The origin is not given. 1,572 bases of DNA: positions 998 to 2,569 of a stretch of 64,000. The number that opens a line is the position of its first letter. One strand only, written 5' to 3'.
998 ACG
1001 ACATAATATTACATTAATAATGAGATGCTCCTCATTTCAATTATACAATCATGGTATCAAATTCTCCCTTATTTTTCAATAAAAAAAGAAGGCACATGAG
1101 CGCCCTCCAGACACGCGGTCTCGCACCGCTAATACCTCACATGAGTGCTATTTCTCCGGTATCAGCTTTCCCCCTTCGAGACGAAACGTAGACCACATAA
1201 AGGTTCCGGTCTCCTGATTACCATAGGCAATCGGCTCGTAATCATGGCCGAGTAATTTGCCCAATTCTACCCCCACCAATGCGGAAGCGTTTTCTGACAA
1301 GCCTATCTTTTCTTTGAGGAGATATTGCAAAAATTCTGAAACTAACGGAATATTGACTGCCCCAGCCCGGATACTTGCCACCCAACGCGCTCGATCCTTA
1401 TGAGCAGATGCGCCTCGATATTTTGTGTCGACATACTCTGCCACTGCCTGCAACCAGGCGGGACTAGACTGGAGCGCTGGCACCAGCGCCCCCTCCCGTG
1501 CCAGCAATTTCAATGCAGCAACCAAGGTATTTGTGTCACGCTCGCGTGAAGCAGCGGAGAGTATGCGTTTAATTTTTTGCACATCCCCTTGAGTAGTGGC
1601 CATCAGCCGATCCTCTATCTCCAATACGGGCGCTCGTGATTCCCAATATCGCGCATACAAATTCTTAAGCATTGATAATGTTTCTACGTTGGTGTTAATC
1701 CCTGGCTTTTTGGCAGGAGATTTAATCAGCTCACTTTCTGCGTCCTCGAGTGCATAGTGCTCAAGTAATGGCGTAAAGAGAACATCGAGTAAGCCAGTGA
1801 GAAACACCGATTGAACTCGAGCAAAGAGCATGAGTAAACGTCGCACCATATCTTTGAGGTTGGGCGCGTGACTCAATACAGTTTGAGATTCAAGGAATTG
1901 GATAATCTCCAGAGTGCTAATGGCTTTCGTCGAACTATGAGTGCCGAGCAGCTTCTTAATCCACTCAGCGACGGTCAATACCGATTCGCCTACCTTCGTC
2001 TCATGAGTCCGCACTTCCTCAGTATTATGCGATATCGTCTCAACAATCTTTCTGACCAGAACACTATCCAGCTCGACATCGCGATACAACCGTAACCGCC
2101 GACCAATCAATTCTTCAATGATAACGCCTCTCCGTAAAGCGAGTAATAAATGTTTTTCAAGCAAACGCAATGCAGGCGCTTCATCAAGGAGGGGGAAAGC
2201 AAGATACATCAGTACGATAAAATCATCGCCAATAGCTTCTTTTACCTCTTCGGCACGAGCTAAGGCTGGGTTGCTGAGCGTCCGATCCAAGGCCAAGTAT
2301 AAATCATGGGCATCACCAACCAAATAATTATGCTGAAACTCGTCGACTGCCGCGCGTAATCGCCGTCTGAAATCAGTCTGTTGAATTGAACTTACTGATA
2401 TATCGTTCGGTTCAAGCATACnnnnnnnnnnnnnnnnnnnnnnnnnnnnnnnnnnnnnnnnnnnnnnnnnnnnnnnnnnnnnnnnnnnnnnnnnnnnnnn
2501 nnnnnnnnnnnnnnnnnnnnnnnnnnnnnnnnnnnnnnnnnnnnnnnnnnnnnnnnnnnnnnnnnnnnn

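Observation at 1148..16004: Operon for a 3087-aa cysteine-rich surface giant protein, a VirB6/TrbL-like membrane protein with a long charged tail, and a Ca-binding anchor protein, all behind one consensus promoter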

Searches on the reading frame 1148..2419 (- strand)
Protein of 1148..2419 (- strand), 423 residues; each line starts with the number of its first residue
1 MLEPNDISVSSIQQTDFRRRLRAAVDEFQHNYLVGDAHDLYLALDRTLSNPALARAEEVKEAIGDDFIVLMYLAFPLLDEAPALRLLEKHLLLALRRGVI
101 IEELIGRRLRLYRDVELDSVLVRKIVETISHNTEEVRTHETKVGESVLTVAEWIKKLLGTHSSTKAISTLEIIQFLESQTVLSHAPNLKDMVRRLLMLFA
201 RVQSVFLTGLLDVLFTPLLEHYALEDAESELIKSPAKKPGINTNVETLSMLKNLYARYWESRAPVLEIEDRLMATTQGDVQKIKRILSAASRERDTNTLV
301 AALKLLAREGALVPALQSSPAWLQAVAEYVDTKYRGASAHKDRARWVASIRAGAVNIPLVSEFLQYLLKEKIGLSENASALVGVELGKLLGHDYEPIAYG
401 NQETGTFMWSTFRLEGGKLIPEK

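Call 9: search_protein_families(library=pfam, proteins=[window:1148-2419:-], max_evalue=0.1)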
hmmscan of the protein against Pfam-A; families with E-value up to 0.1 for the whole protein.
window:1148-2419:- (423 aa): 0 families

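Call 11: search_protein_families(library=ncbifam, proteins=[window:1148-2419:-], max_evalue=0.1)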
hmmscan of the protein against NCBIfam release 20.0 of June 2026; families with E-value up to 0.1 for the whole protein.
window:1148-2419:- (423 aa): 0 families

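Call 43: find_homologous_proteins(query=window:1148-2419:-)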
Query window:1148-2419:- (423 aa): 9 proteins with E <= 0.001 among 8000 candidates.
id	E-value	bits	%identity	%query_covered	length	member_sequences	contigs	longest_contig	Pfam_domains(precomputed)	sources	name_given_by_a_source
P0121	6.6e-269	909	100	100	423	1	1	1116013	-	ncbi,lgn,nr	ncbi:MAG: hypothetical protein HZC01_01395 [Candidatus Kerfeldbacteria bacterium]|nr:hypothetical pr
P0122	2.4e-135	470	57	99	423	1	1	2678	-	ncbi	-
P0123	8.1e-133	461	53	100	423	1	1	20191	-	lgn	-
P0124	1.8e-132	460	56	97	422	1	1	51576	-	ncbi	-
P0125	6.2e-65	238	61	47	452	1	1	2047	-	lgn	-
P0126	1.1e-41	162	31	84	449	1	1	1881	-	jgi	-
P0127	1.1e-41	162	31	83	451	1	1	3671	-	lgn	-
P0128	2.6e-41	160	44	45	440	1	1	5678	-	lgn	-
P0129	8.6e-41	159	44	43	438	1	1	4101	-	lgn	-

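Call 47: find_homologous_proteins(query=A2, max_evalue=0.00001)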
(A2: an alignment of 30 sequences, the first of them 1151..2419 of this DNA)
Query A2 (30 sequences) (423 aa, profile of the alignment): 9 proteins with E <= 0.00001 among 8000 candidates.
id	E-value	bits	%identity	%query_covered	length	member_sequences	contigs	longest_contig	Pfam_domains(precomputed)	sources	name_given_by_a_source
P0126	2.7e-168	579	31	84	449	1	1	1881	-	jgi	-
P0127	8.7e-168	577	31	83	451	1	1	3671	-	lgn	-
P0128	8.4e-153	528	44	45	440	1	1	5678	-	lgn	-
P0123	1.8e-132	461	53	100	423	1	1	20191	-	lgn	-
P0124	1.0e-130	455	56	97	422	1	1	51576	-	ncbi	-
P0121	1.4e-125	438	100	100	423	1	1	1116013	-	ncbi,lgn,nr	ncbi:MAG: hypothetical protein HZC01_01395 [Candidatus Kerfeldbacteria bacterium]|nr:hypothetical pr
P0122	7.2e-122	426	57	99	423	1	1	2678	-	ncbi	-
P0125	1.6e-115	405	61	47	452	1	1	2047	-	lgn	-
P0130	1.5e-92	329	-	-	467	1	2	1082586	-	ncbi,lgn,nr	ncbi:MAG: hypothetical protein H6760_00695 [Candidatus Nomurabacteria bacterium]|nr:MAG: hypothetica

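Call 56: search_solved_structures(query=A2, max_evalue=1)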
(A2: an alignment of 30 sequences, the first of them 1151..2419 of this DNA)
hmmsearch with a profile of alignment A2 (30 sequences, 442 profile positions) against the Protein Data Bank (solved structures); distinct sequences matched with E-value up to 1: 6.
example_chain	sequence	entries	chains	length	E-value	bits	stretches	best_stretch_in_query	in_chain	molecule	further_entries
3gae_A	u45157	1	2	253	0.026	16.7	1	299-367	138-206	Protein DOA1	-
3l3f_X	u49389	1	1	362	0.046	15.9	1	299-367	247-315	Protein DOA1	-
3pst_A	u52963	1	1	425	0.059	15.5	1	299-367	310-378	Protein DOA1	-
3psp_A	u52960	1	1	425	0.061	15.5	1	299-367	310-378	Protein DOA1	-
3nkz_A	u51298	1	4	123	0.13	14.4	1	53-126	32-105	Flagellar protein fliT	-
6xhp_A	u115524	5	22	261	0.22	13.7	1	237-308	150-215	Ribitol-5-phosphate cytidylyltransferase 1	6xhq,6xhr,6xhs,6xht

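Call 57: search_protein_families(library=phrogs, proteins=[window:1148-2419:-], max_evalue=0.01)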
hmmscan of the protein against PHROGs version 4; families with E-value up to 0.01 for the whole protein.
window:1148-2419:- (423 aa): 0 families

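Call 63: search_protein_representatives(alignment_id=A3)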
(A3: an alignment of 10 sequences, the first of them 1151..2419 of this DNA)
Query: 10 sequences, 441 profile positions. Proteins with E-value up to 0.001 (for the whole library): 1828; up to 1e-10: 1050; up to 1e-30: 164. The best 150 are listed.
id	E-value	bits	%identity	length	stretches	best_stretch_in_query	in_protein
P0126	6.1e-181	618.8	-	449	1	3-440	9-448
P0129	8.1e-176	601.9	-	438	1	1-440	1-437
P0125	3.1e-164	563.8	-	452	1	2-441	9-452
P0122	1.6e-162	558.1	-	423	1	1-440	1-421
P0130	8.5e-142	489.8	-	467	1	1-440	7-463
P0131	1.8e-115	403.0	-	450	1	1-440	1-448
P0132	4.8e-115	401.6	-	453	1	8-439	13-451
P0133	4.6e-114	398.4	-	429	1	6-440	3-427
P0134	2.0e-111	389.7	-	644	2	254-440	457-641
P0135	3.3e-110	385.7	-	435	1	1-439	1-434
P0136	2.3e-101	356.6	-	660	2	14-441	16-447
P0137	2.3e-99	350.0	-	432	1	9-439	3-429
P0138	5.4e-99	348.8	-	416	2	263-440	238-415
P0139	2.0e-98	346.9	-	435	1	7-437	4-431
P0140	7.1e-98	345.1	-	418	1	1-440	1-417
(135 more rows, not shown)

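Call 68: search_protein_families(library=pfam, alignment_id=A2, max_evalue=0.01)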
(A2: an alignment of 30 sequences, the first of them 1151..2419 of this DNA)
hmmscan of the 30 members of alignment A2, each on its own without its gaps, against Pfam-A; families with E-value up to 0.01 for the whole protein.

A. member 1, window:1151-2419:- (423 aa): 0 families

B. families by the number of members that match (of 30 scanned): 3 families
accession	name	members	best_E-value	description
PF02758.22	PYRIN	1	0.0015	PAAD/DAPIN/Pyrin domain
PF03357.26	Snf7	1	0.0081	Snf7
PF25393.1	LTM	1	0.0085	LUBAC thetering domain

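Call 75: predict_structure(alignment_id=A6)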
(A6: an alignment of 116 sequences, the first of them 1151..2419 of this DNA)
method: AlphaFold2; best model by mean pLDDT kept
length: 423 residues; sequences in the alignment: 116
mean_pLDDT: 91.2   pTM: 0.58
mean pLDDT of the five models: 91.2, 90.9, 90.7, 90.4, 90.3
residues with pLDDT >= 90: 347; 70-90: 45; 50-70: 8; < 50: 23
segments of 3 or more residues with pLDDT < 50: 219-241
pLDDT, mean of each block of 10 residues (from residue 1): 95 96 96 97 97 94 96 98 98 96 95 83 97 90 84 97 90 96 93 97 88 60 41 46 75 91 96 98 98 98 98 98 98 91 96 97 98 97 98 96 95 95 87
secondary structure, 60 per line:
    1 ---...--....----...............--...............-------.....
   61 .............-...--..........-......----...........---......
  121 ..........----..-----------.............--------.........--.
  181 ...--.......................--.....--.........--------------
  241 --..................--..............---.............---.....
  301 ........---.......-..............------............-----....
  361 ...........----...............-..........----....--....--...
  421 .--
elements in order: H9-12 H17-31 H34-48 H56-73 H80-89 H91-96 H101-111 H115-130 H150-160 H169-177 H180-183 H186-208 H211-215 H218-226 H243-260 H263-276 H280-292 H296-308 H312-318 H320-333 H340-351 H357-371 H376-390 H392-397 E398-401 E406-409 E412-415 E418-421
